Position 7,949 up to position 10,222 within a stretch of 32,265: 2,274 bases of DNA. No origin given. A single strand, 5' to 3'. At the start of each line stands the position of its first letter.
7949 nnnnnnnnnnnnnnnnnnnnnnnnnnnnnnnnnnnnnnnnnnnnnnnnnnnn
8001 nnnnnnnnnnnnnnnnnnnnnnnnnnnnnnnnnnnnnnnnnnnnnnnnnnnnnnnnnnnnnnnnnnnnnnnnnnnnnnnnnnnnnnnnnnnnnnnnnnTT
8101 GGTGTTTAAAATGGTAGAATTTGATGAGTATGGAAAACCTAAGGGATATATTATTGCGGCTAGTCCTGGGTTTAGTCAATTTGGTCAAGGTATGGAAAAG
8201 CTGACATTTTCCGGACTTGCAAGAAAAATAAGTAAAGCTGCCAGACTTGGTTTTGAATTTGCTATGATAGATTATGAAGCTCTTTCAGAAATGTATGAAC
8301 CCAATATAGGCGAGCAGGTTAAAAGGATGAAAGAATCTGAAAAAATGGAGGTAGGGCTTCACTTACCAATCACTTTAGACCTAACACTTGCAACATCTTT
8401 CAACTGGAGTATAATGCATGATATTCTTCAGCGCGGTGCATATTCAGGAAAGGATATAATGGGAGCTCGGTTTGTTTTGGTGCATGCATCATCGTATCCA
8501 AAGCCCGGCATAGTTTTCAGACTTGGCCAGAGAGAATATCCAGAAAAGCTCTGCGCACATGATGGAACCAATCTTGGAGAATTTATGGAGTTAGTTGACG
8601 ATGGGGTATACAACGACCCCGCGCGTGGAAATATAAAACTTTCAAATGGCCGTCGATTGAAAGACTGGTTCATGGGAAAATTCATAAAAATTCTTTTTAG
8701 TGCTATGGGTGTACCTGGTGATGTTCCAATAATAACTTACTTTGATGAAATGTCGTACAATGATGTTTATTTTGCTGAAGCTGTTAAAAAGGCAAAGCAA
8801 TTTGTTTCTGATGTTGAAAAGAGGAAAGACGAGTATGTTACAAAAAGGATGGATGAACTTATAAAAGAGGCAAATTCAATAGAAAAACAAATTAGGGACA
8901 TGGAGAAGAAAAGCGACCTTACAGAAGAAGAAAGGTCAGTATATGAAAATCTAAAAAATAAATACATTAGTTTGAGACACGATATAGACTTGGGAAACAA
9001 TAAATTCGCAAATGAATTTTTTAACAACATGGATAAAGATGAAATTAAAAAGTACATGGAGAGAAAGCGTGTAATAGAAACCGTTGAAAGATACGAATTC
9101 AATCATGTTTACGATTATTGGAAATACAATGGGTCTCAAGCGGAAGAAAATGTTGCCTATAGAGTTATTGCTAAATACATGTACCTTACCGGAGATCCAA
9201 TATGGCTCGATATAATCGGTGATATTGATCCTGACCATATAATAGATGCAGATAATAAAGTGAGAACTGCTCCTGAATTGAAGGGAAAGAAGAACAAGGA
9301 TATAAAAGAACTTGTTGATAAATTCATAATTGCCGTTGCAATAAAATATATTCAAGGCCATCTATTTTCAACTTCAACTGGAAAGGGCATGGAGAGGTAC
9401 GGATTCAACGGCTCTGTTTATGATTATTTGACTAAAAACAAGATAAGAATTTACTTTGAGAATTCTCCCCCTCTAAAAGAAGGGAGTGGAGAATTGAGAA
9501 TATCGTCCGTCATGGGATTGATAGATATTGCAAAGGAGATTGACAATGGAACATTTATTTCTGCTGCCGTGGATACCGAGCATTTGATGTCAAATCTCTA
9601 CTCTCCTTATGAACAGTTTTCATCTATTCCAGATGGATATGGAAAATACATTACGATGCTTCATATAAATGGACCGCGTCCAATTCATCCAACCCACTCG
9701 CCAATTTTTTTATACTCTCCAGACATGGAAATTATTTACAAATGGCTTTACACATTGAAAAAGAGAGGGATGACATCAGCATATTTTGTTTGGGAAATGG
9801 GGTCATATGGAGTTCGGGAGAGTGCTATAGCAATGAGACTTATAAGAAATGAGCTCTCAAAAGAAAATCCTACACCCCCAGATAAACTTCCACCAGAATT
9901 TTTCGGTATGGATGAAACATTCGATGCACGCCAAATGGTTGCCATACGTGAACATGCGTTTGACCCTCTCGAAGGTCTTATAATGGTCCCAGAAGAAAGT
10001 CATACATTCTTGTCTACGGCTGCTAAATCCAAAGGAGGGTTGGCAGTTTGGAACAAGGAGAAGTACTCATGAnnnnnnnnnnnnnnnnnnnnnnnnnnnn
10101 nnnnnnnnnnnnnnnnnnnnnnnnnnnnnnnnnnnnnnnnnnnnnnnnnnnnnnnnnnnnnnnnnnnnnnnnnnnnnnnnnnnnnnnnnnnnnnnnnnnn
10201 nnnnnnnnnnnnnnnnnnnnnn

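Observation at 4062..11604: Back-to-back operons of orphan proteins between ABCE1 and rps3ae: best candidate for an undescribed system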

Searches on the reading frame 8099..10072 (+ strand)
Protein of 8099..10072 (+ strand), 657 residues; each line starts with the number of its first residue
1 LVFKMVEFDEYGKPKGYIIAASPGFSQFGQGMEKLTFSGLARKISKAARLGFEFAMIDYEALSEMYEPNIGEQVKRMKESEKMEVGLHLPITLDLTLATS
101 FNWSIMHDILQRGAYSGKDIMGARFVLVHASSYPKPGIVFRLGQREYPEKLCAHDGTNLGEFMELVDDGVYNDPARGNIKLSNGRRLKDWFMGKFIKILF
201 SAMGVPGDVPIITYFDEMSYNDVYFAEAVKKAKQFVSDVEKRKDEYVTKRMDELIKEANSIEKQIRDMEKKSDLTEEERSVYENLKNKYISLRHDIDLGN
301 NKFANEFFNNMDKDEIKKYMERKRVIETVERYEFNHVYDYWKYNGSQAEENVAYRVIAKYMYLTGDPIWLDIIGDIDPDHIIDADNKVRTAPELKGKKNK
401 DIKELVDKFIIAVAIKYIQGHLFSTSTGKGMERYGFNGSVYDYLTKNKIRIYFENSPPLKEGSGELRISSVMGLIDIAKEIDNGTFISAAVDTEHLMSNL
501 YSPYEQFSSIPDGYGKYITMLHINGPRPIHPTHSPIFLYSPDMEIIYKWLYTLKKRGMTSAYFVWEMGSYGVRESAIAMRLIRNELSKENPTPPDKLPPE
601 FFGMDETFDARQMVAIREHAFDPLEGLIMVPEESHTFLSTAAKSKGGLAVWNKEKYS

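Call 4: search_protein_families(library=pfam, proteins=[window:8099-10072:+], max_evalue=0.1)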
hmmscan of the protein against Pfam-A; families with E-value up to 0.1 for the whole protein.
window:8099-10072:+ (657 aa): 1 family
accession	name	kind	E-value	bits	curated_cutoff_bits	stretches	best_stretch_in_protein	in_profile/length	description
PF13234.12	MTR4_beta-barrel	-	0.051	14.2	26.4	0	205-271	133-200/203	Mtr4-like, beta-barrel domain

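Call 5: search_protein_families(library=ncbifam, proteins=[window:8099-10072:+], max_evalue=0.1)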
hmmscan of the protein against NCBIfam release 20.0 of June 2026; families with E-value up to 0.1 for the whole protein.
window:8099-10072:+ (657 aa): 1 family
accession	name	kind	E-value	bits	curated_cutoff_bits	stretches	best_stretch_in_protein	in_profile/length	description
NF041813.1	Avs2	equivalog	0.0078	14.1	1000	1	209-324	16-131/1317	AVAST type 2 anti-phage system protein Avs2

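Call 7: search_protein_families(library=padloc, proteins=[window:8099-10072:+], max_evalue=0.1)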
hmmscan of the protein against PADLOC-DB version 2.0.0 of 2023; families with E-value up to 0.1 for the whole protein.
window:8099-10072:+ (657 aa): 0 families

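Call 8: search_protein_families(library=phrogs, proteins=[window:8099-10072:+], max_evalue=0.1)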
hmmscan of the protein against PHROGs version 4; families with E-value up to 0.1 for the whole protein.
window:8099-10072:+ (657 aa): 1 family
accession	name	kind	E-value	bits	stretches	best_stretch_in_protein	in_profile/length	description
phrog_1847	-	unknown function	0.00017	21.6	1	232-361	57-192/474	-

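Call 9: search_solved_structures(query=window:8099-10072:+, max_evalue=1)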
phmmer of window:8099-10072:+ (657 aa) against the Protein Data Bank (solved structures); distinct sequences matched with E-value up to 1: 0.

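Call 18: find_homologous_proteins(query=window:8099-10072:+)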
Query window:8099-10072:+ (657 aa): 62 proteins with E <= 0.001 among 6807 candidates.
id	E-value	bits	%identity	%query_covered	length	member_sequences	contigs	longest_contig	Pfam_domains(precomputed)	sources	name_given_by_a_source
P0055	0.0e+0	1497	100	99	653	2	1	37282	-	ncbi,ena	-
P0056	0.0e+0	1091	71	99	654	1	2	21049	-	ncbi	-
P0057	0.0e+0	1072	70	99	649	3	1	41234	-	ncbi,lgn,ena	-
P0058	0.0e+0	1036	68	99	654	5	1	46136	-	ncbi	-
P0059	4.7e-166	572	43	99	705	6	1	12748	-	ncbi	-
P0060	3.1e-162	560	43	99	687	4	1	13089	-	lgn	-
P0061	8.4e-162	558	43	99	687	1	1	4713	-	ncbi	-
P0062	8.4e-162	558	43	99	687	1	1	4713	-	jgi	-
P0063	1.7e-161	557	43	99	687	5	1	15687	-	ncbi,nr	ncbi:MAG: hypothetical protein KAJ91_00225 [Candidatus Aenigmarchaeota archaeon]|nr:hypothetical pro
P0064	1.4e-154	534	43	98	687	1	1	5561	-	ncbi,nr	ncbi:MAG: hypothetical protein U9Q92_00575 [archaeon]|nr:hypothetical protein [archaeon]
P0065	1.9e-154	534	40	99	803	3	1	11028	-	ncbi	-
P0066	2.2e-153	530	43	98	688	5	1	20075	-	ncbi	-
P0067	5.2e-153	529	40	99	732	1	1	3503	-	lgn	-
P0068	4.3e-152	526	39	99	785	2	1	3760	-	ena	-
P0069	7.3e-151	522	39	99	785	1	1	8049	-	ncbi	-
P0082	6.5e-146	506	41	99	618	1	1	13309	PF01261.31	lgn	-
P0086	2.1e-143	497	42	99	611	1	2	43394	PF01261.31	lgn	-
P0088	5.6e-143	496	41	99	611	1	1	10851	PF01261.31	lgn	-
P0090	1.4e-142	495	41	99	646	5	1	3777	PF01261.31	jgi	-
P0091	3.4e-142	493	43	99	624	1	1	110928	PF01261.31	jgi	-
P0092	3.5e-142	493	42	99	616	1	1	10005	PF01261.31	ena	-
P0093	5.1e-142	493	41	99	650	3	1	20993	PF01261.31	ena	-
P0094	9.8e-142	492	39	99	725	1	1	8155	PF01261.31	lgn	-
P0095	6.1e-138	479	39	99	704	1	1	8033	PF01261.31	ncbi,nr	ncbi:MAG: hypothetical protein HZB66_02545 [Candidatus Aenigmarchaeota archaeon]|nr:hypothetical pro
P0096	8.3e-138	479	40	100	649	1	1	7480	PF01261.31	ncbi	-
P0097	1.2e-137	478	40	99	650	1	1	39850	PF01261.31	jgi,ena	-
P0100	7.9e-136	472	40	99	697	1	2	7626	PF01261.31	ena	-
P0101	4.5e-135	470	40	99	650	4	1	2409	PF01261.31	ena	-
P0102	9.8e-135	469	39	99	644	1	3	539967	PF01261.31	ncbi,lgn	-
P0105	1.1e-133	465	39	99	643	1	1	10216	PF01261.31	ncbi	ncbi:MAG: hypothetical protein ABIG30_00765 [Candidatus Aenigmatarchaeota archaeon]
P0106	4.1e-133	463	40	99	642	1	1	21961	PF01261.31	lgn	-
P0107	4.3e-133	463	40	99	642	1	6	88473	PF01261.31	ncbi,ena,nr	ncbi:hypothetical protein CL614_04925 [archaeon]|nr:hypothetical protein [archaeon]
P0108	8.7e-133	462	40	99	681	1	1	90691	PF01261.31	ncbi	-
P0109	3.9e-132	460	40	98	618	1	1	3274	PF01261.31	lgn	-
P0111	1.9e-130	455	37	99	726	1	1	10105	PF01261.31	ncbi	-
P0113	1.7e-128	448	43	50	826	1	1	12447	-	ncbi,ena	-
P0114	2.2e-126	441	40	99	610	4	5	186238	PF01261.31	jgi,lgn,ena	jgi:sugar phosphate isomerase/epimerase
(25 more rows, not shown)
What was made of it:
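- On AP endonuclease 2 / xylose-isomerase-like TIM barrel superfamily (PF01261): Precomputed PF01261 is listed for many homologues (call 18).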

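Call 20: search_solved_structures(query=A1, max_evalue=1, show_alignments=2)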
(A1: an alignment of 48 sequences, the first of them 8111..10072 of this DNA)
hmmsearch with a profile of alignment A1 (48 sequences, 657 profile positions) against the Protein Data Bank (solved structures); distinct sequences matched with E-value up to 1: 8.
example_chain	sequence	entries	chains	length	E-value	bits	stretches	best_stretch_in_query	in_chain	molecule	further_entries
2ykt_A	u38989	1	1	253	0.018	16.8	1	222-383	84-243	BRAIN-SPECIFIC ANGIOGENESIS INHIBITOR 1-ASSOCIATED PROTEIN 2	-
1y2o_A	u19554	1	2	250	0.021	16.6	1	222-383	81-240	BAI1-associated protein 2 isoform 1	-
6fvt_N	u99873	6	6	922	0.022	16.6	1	149-300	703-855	26S proteasome regulatory subunit RPN2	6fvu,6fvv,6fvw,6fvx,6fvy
36ax_Z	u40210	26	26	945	0.022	16.5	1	149-300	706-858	26S proteasome regulatory subunit RPN2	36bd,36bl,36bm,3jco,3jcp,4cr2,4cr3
4ady_A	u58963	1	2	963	0.023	16.5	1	149-300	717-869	26S PROTEASOME REGULATORY SUBUNIT RPN2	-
1wdz_A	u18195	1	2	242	0.067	15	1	222-371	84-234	insulin receptor substrate p53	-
4yy0_B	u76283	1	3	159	0.32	12.7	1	249-349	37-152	HA2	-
4yy9_B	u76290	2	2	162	0.33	12.7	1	249-349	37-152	HA2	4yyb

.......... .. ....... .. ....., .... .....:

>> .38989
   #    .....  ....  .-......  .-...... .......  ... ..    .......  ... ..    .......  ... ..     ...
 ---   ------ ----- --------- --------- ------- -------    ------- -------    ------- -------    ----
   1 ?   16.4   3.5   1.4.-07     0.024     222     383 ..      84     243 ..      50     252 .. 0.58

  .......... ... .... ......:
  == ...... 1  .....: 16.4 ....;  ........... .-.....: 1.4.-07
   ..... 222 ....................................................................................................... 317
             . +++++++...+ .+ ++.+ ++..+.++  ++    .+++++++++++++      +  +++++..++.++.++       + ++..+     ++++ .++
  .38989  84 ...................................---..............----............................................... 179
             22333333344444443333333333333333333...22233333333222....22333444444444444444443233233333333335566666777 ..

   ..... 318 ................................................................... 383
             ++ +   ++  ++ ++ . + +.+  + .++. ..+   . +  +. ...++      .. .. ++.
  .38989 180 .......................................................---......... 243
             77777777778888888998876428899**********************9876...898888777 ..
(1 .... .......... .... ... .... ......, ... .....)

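Call 27: find_related_loci(query=A1, collection=genome_contigs, flank=10000)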
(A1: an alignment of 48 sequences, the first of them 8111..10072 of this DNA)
Query A1 (653 aa) in genome_contigs; peptide patterns used: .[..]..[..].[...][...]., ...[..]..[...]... (x = any residue, [..] = any of these).
93 stretches matched a pattern; 50 encode a relative of the query (tblastn E <= 1e-3); 49 distinct loci.
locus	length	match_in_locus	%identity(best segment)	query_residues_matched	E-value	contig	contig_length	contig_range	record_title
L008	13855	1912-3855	70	1-652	0e+0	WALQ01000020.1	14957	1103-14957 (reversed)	MAG: Candidatus Aenigmatarchaeota archaeon isolate S014_74_esom k151_18239, whole genome shotgun sequence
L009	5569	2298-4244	70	1-653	0e+0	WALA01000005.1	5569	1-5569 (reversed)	MAG: Candidatus Aenigmatarchaeota archaeon isolate S013_79_esom k151_116579, whole genome shotgun sequence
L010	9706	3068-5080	43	4-651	2e-170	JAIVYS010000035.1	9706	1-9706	MAG: Candidatus Bathyarchaeota archaeon isolate SFP3_RM_09_1 NODE_3079_length_9846_cov_3.480193, whole genome shotgun se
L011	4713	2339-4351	43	4-651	1e-174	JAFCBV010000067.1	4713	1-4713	MAG: Candidatus Nanohalarchaeota archaeon isolate AB_03_Bin_104 AB_03_Bin_104_scaffold_38350, whole genome shotgun seque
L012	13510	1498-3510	43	4-651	7e-169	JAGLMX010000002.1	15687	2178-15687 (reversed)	MAG: Candidatus Aenigmatarchaeota archaeon isolate RS_6_10 ROV157_6.bin.10.fa_2, whole genome shotgun sequence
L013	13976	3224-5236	43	4-651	3e-167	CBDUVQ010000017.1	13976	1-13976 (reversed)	MAG TPA_asm: uncultured archaeon isolate SRR21487742_binner13_Refined_61 genome assembly, contig: ERZ26661670.1964, whol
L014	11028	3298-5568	40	4-652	3e-166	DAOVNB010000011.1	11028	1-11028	MAG TPA_asm: archaeon isolate CSMAG_1486 CSMAG_1486_k141_1342562_length_11028_cov_22.0000, whole genome shotgun sequence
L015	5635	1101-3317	39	4-652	2e-163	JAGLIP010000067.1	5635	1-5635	MAG: Candidatus Aenigmatarchaeota archaeon isolate RS_3_1 ROV157_3.bin.1.fa_67, whole genome shotgun sequence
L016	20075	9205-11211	43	9-652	1e-161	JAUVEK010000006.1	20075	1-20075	MAG: Candidatus Nanohalarchaeota archaeon isolate CSMAG_321 CSMAG_321_k141_3077284_length_20075_cov_22.3148, whole genom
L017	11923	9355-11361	42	9-652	2e-161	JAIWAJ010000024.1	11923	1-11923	MAG: Methanosarcinales archaeon isolate SFP3_US_04_2 NODE_1438_length_11923_cov_2.587911, whole genome shotgun sequence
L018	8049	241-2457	39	4-652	6e-160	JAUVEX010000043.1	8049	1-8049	MAG: archaeon isolate CSMAG_334 CSMAG_334_k141_904882_length_8049_cov_9.7143, whole genome shotgun sequence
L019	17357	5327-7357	42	10-652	3e-159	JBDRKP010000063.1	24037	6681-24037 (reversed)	MAG: archaeon isolate MEGAHIT-group-1.727 k141_10190281, whole genome shotgun sequence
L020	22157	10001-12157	40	4-652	3e-159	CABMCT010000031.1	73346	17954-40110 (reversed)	uncultured archaeon isolate LFW-46 genome assembly, contig: LFW46_37, whole genome shotgun sequence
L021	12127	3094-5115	42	4-652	2e-158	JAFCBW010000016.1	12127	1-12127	MAG: Candidatus Nanohalarchaeota archaeon isolate AB_03_Bin_175 AB_03_Bin_175_scaffold_5040, whole genome shotgun sequen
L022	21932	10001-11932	41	1-651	7e-151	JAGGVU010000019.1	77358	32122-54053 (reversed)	MAG: Candidatus Aenigmatarchaeota archaeon isolate AUK108 PB_MBMC_062_c_000000000013, whole genome shotgun sequence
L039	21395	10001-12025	32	8-652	3e-89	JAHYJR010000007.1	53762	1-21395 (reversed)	MAG: Nanobdellati archaeon isolate KA27 NODE_370_length_53762_cov_117.778298, whole genome shotgun sequence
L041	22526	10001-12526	38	4-652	2e-76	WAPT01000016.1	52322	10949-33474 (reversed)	MAG: Nanobdellati archaeon isolate S144_79_esom k151_379386, whole genome shotgun sequence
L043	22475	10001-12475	39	4-652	2e-72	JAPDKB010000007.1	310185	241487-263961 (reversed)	MAG: archaeon isolate S5B5_HD70 c_000000000010, whole genome shotgun sequence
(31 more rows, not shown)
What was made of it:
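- Genome titles are nearly all Aenigmatarchaeota or DPANN (call 27).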

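Call 31: predict_structure(alignment_id=A1)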
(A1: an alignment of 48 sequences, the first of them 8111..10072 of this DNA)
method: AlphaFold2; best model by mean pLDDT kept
length: 653 residues; sequences in the alignment: 48
mean_pLDDT: 88.2   pTM: 0.85
mean pLDDT of the five models: 88.2, 87.4, 86.3, 86.3, 86.1
residues with pLDDT >= 90: 436; 70-90: 140; 50-70: 60; < 50: 17
segments of 3 or more residues with pLDDT < 50: 30-33, 629-631, 651-653
pLDDT, mean of each block of 10 residues (from residue 1): 90 87 51 64 81 84 86 90 92 97 97 94 94 87 94 98 96 88 96 96 94 95 97 95 93 92 86 88 90 87 92 94 95 97 97 97 97 97 95 94 97 98 93 97 97 76 93 98 95 89 96 94 58 84 95 95 69 91 94 89 82 71 51 54 55 47
secondary structure, 60 per line:
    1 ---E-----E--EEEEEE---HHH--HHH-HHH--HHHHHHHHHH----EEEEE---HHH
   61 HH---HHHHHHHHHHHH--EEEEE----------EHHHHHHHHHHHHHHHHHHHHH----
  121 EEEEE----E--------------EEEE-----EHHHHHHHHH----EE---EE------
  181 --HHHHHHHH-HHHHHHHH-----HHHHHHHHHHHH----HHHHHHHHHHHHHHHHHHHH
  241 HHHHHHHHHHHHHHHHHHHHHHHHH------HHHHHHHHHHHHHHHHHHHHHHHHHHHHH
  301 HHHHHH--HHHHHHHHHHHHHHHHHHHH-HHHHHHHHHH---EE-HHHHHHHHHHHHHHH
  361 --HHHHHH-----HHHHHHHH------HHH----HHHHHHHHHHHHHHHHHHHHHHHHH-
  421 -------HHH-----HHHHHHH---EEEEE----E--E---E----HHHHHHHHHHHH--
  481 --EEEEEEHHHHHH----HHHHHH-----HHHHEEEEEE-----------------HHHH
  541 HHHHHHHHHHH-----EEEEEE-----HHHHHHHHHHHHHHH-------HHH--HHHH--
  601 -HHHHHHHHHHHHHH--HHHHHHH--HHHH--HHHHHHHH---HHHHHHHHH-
elements in order: E13-18 H36-45 E50-54 H58-62 H66-77 E80-84 H96-116 E121-125 E145-148 H155-163 H183-190 H192-199 H205-216 H221-265 H272-306 H309-328 H330-339 H346-360 H363-368 H374-381 H395-419 H436-442 E446-450 H467-478 E483-488 H489-494 H499-504 H510-513 E514-519 H537-551 E557-562 H568-582 H595-598 H602-615 H618-624 H627-630 H633-640 H644-652
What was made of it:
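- On AP endonuclease 2 / xylose-isomerase-like TIM barrel superfamily (PF01261): AF2 model pLDDT 88, pTM 0.85 (call 31). They coincide with the ends of predicted strands 80-84, 121-125, 446-450, 483-488, 514-519 and 557-562 (call 31).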

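Call 36: fold_search(model_id=the predicted structure, library=pdb)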
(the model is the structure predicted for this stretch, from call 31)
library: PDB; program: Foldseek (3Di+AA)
matches with E <= 10: 928; with E <= 0.001: 1
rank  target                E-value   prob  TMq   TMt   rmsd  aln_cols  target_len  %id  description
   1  8xiv                  8.0e-04  1.00  0.17  0.35  12.4       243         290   13  Production of D-psicose (released 2024-12-25)
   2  4q7i_A                1.2e-03  1.00  0.18  0.36   7.8       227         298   12  Crystal structure of engineered thermostable D-tagatose 3-epimerase PcDTE-Var8 (released 2014-10-22)
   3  4ytr_B                1.3e-03  1.00  0.18  0.36   8.2       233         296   12  Crystal structure of D-tagatose 3-epimerase C66S from Pseudomonas cichorii in complex with 1-deoxy L-tagatose (released 2016-03-23)
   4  2ou4_B                1.5e-03  1.00  0.18  0.37   7.8       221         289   12  Crystal structure of D-tagatose 3-epimerase from Pseudomonas cichorii (released 2007-12-25)
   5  3cqj_B                1.6e-03  1.00  0.17  0.36  19.1       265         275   11  Crystal Structure of L-xylulose-5-phosphate 3-epimerase UlaE (form B) complex with Zn2+ (released 2008-11-25)
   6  4xsl_D                2.0e-03  1.00  0.18  0.38   7.9       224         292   12  Crystal strcutre of D-tagatose 3-epimerase C66S from Pseudomonas cichorii in complex with glycerol (released 2016-01-27)
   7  4q7i_B                2.2e-03  1.00  0.18  0.36   7.7       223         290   12  Crystal structure of engineered thermostable D-tagatose 3-epimerase PcDTE-Var8 (released 2014-10-22)
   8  4pgl_B                2.4e-03  1.00  0.18  0.35  11.1       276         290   10  Crystal structure of engineered D-tagatose 3-epimerase PcDTE-ILS6 (released 2014-10-22)
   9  4xsl_B                2.8e-03  1.00  0.18  0.36   7.8       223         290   12  Crystal strcutre of D-tagatose 3-epimerase C66S from Pseudomonas cichorii in complex with glycerol (released 2016-01-27)
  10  4pfh_A                3.0e-03  1.00  0.19  0.37   5.0       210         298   12  Crystal structure of engineered D-tagatose 3-epimerase PcDTE-IDF8 (released 2014-10-22)
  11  3obe_A                3.2e-03  0.99  0.16  0.32  17.7       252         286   13  Crystal structure of a sugar phosphate isomerase/epimerase (BDI_3400) from Parabacteroides distasonis ATCC 8503 at 1.7 (released 2010-09-01)
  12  4xsl_A                3.7e-03  1.00  0.18  0.37   8.1       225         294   12  Crystal strcutre of D-tagatose 3-epimerase C66S from Pseudomonas cichorii in complex with glycerol (released 2016-01-27)
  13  2ou4_A                4.0e-03  1.00  0.17  0.35   8.3       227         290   11  Crystal structure of D-tagatose 3-epimerase from Pseudomonas cichorii (released 2007-12-25)
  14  4xsl_C                4.2e-03  1.00  0.19  0.37   8.1       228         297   12  Crystal strcutre of D-tagatose 3-epimerase C66S from Pseudomonas cichorii in complex with glycerol (released 2016-01-27)
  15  4pgl_A                4.4e-03  1.00  0.17  0.34   6.3       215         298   11  Crystal structure of engineered D-tagatose 3-epimerase PcDTE-ILS6 (released 2014-10-22)
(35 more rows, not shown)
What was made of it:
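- On AP endonuclease 2 / xylose-isomerase-like TIM barrel superfamily (PF01261): Foldseek probability 1.0 and target-normalised TM-score up to 0.68 to D-allulose/tagatose 3-epimerases, UlaE, EndoIV and xylose isomerase (call 36).
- Closest known: Endonuclease IV. Same: (beta/alpha)8 barrel fold (call 36).
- Checked: The 657-aa protein is a TIM barrel with a charged helical insertion (calls 31, 36).
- AF2 pLDDT 88 (call 31) and Foldseek probability 1.0 to AP_endonuc_2 barrels (call 36).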

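Call 47: search_protein_families(library=pfam, alignment_id=A1, max_evalue=0.1)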
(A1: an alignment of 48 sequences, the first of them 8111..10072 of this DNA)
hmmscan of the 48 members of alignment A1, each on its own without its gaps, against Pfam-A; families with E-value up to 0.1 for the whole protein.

A. member 1, window:8111-10072:+ (653 aa): 1 family
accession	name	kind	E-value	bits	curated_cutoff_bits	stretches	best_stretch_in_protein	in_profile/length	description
PF13234.12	MTR4_beta-barrel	-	0.051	14.3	26.4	1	201-267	133-200/203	Mtr4-like, beta-barrel domain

B. families by the number of members that match (of 48 scanned): 54 families (the first 25 are shown)
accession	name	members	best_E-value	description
PF01261.30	AP_endonuc_2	23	1.1e-12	Xylose isomerase-like TIM barrel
PF18172.6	LepB_GAP_N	3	0.012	LepB GAP domain N-terminal subdomain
PF07988.17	LMSTEN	2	0.035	LMSTEN motif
PF01496.24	V_ATPase_I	2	0.07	V-type ATPase 116kDa subunit family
PF17675.6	APG6_N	1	0.00026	Apg6 coiled-coil region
PF17810.6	Arg_decarb_HB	1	0.001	Arginine decarboxylase helical bundle domain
PF06785.16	UPF0242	1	0.0041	Uncharacterised protein family (UPF0242) N-terminus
PF09439.16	SRPRB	1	0.0081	Signal recognition particle receptor beta subunit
PF17383.7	kleA_kleC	1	0.012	Uncharacterized KorC regulated protein A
PF01576.24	Myosin_tail_1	1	0.012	Myosin tail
PF23834.1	DUF7204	1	0.012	Domain of unknown function (DUF7204)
PF07739.18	TipAS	1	0.015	TipAS antibiotic-recognition domain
PF05531.17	NPV_P10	1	0.015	Nucleopolyhedrovirus P10 protein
PF14282.11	FlxA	1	0.017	FlxA-like protein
PF16326.10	ABC_tran_CTD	1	0.018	ABC transporter C-terminal domain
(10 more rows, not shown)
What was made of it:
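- On AP endonuclease 2 / xylose-isomerase-like TIM barrel superfamily (PF01261): 23 of 48 orthologues do, best E 1e-12 (call 47).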
